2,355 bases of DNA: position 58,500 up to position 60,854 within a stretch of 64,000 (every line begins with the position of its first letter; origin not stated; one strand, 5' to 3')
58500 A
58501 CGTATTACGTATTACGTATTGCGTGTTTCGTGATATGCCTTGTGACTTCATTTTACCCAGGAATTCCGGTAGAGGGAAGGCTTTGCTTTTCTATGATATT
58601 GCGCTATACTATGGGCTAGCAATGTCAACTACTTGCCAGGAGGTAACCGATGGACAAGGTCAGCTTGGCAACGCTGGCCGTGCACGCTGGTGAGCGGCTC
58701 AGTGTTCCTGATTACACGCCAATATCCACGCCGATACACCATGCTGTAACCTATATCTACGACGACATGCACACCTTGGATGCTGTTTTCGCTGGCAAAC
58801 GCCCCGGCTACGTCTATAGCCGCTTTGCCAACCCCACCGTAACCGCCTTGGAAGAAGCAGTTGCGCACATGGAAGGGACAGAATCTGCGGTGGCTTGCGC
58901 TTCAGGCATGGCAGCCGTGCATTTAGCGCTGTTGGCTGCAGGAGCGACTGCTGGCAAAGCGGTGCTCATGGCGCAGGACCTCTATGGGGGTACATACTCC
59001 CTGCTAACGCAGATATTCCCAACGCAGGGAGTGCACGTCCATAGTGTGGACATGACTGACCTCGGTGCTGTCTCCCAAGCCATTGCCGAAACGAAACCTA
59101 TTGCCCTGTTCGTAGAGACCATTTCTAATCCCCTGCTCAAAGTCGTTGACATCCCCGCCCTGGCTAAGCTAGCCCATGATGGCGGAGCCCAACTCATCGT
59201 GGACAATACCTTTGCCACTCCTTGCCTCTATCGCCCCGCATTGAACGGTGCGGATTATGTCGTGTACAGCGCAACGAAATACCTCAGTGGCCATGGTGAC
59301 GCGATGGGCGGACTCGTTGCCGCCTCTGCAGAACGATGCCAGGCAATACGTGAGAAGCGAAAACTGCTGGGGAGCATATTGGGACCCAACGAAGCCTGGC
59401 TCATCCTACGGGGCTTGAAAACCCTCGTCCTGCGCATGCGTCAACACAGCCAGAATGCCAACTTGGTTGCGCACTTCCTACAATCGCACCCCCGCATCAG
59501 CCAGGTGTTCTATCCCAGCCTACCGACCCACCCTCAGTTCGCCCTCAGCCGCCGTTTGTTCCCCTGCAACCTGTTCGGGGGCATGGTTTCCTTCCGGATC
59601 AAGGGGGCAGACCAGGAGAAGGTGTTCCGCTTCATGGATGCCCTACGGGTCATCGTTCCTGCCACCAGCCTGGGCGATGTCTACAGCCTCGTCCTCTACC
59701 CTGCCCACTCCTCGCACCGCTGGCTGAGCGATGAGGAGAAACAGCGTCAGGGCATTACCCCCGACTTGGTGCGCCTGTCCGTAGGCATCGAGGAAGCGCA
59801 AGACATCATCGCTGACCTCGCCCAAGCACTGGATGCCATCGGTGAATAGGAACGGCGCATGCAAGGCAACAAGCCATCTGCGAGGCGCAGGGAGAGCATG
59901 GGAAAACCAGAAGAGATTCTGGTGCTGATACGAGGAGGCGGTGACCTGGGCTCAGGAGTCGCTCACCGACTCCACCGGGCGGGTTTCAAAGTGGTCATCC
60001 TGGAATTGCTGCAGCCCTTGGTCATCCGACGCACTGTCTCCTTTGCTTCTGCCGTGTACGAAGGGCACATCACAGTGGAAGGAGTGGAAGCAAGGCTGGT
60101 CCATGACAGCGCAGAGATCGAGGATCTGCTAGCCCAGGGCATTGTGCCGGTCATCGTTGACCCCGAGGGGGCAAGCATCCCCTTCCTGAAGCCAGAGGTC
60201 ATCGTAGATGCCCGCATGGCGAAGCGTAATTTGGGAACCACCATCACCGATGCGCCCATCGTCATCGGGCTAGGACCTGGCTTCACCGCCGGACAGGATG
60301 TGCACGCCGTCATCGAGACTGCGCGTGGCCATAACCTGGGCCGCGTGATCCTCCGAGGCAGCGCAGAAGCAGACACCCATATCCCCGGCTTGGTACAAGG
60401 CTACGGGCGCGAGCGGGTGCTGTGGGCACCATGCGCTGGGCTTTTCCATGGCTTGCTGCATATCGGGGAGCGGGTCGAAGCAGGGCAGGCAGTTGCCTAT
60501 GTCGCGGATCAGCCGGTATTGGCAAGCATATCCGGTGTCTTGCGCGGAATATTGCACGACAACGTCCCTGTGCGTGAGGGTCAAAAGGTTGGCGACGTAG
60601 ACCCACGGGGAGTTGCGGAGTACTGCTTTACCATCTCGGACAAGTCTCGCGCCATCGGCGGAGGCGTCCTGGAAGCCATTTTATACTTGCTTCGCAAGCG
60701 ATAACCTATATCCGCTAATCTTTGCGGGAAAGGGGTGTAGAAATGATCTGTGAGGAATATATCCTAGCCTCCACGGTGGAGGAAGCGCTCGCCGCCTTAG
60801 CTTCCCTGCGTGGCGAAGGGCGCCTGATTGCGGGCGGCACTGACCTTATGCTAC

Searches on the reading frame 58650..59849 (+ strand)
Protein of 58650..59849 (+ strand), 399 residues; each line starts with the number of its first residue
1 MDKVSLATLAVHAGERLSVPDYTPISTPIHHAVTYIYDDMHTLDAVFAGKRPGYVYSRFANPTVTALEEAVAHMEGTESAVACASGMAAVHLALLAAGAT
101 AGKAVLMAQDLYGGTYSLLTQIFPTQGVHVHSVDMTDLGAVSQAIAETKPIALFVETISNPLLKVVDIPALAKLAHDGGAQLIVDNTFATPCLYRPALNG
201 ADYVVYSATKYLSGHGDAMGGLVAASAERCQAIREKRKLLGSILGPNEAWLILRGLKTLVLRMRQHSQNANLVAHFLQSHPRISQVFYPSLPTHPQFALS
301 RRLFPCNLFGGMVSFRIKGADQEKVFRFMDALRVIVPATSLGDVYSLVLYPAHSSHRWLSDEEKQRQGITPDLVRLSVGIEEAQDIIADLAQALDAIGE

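Call 9: find_encoding_contigs(protein=window:58650-59849:+, flank=3000, max_places=10)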
Protein window:58650-59849:+ (399 aa): 2 contigs read that carry it; 2 places shown.
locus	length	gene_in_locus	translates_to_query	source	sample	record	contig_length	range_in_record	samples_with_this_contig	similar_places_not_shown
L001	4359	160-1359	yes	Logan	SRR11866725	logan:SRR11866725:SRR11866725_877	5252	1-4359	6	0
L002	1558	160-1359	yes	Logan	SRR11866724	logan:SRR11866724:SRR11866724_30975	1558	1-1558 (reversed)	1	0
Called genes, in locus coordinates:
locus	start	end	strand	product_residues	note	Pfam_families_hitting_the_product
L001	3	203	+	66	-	?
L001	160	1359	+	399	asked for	PF01053:Cys_Met_Meta_PP, PF01041:DegT_DnrJ_EryC1, PF01212:Beta_elim_lyase (weak)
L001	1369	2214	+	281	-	-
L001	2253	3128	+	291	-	PF00941:FAD_binding_5, PF03450:CO_deh_flav_C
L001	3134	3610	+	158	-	PF00111:Fer2, PF13085:Fer2_3 (weak), PF01799:Fer2_2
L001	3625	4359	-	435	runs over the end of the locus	PF02885:Glycos_trans_3N, PF00591:Glycos_transf_3, PF07831:PYNP_C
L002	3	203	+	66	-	?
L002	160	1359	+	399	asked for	PF01053:Cys_Met_Meta_PP, PF01041:DegT_DnrJ_EryC1, PF01212:Beta_elim_lyase (weak)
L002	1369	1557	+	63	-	?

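Call 36: list_cluster_members(proteins=[P0001, window:57813-58448:-, window:58650-59849:+])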
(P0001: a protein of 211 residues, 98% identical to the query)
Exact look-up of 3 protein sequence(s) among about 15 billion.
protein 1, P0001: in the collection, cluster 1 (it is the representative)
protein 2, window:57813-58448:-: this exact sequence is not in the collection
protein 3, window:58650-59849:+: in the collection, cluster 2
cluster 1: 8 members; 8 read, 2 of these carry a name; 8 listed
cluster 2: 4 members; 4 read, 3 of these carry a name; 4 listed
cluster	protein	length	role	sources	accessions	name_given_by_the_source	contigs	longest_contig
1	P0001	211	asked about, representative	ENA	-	-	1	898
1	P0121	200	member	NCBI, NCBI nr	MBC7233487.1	MAG: nitroreductase family protein [Chloroflexi bacterium] | nitroreductase family protein [Chloroflexota bacterium]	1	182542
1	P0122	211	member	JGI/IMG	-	nitroreductase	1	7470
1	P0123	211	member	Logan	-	-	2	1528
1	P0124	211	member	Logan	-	-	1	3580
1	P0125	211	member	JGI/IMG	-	-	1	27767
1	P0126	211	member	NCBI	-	-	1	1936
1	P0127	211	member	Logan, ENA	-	-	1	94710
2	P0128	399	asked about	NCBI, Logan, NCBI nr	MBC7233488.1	MAG: PLP-dependent transferase [Chloroflexi bacterium] | PLP-dependent transferase [Chloroflexota bacterium]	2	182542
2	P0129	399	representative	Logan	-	-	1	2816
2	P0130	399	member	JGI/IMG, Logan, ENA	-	cystathionine beta-lyase/cystathionine gamma-synthase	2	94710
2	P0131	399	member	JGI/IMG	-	cystathionine gamma-synthase/methionine-gamma-lyase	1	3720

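Call 58: search_protein_families(library=ncbifam, proteins=[window:58650-59849:+], max_evalue=0.00001)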
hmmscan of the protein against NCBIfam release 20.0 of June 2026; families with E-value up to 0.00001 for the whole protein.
window:58650-59849:+ (399 aa): 46 families (the best 25 are shown)
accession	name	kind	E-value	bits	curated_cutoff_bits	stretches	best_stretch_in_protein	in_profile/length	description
NF006347.0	PRK08574.1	equivalog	3.8e-116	388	477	1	19-396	14-384/385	cystathionine gamma-synthase family protein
TIGR01328.1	met_gam_lyase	equivalog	3.4e-112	375.2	549.7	1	5-396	3-390/391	methionine gamma-lyase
TIGR01326.1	OAH_OAS_sulfhy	subfamily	5e-110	368.1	495.1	2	6-226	2-219/418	O-acetylhomoserine aminocarboxypropyltransferase/cysteine synthase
NF005695.0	PRK07503.1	equivalog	5.3e-109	364.6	666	1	5-396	9-396/403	methionine gamma-lyase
TIGR01325.1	O_suc_HS_sulf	equivalog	6.8e-108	360.7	510.05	1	8-394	2-380/380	O-succinylhomoserine sulfhydrylase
NF006003.0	PRK08133.1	equivalog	7.3e-108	360.8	522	1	2-395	8-395/396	O-succinylhomoserine sulfhydrylase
NF005871.0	PRK07811.1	equivalog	5.4e-107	357.7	513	1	4-396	11-388/389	cystathionine gamma-synthase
NF006097.0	PRK08249.1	equivalog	7.6e-107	357.1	600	1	2-397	7-396/402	cystathionine gamma-synthase family protein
NF004876.0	PRK06234.1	subfamily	2.9e-103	346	666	1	2-397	5-398/400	methionine gamma-lyase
NF005976.0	PRK08064.1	equivalog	4.4e-99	332.1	627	1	21-397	21-383/390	cystathionine beta-lyase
NF004757.0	PRK06084.1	equivalog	3.7e-96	322.5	790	2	6-229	3-223/425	bifunctional O-acetylhomoserine aminocarboxypropyltransferase/cysteine synthase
NF006004.0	PRK08134.1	equivalog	6e-96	321.7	636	2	3-224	6-224/433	O-acetylhomoserine aminocarboxypropyltransferase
NF004821.0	PRK06176.1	equivalog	3.8e-95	318.9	642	1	25-397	21-379/380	cystathionine gamma-synthase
NF006096.0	PRK08248.1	equivalog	7.5e-95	318.1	726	2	3-227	6-227/431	homocysteine synthase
NF005263.0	PRK06767.1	equivalog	1e-93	314.4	617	1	2-397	2-386/392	methionine gamma-lyase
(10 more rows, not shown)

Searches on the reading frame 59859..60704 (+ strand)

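Call 58: search_protein_families(library=ncbifam, proteins=[window:59859-60704:+], max_evalue=0.00001)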
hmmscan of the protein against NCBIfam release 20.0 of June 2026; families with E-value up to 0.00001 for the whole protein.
window:59859-60704:+ (281 aa): 1 family
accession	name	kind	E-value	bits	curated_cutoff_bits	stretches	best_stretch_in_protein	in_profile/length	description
TIGR03309.1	matur_yqeB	equivalog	3e-111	371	220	1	22-276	1-255/256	selenium-dependent molybdenum cofactor biosynthesis protein YqeB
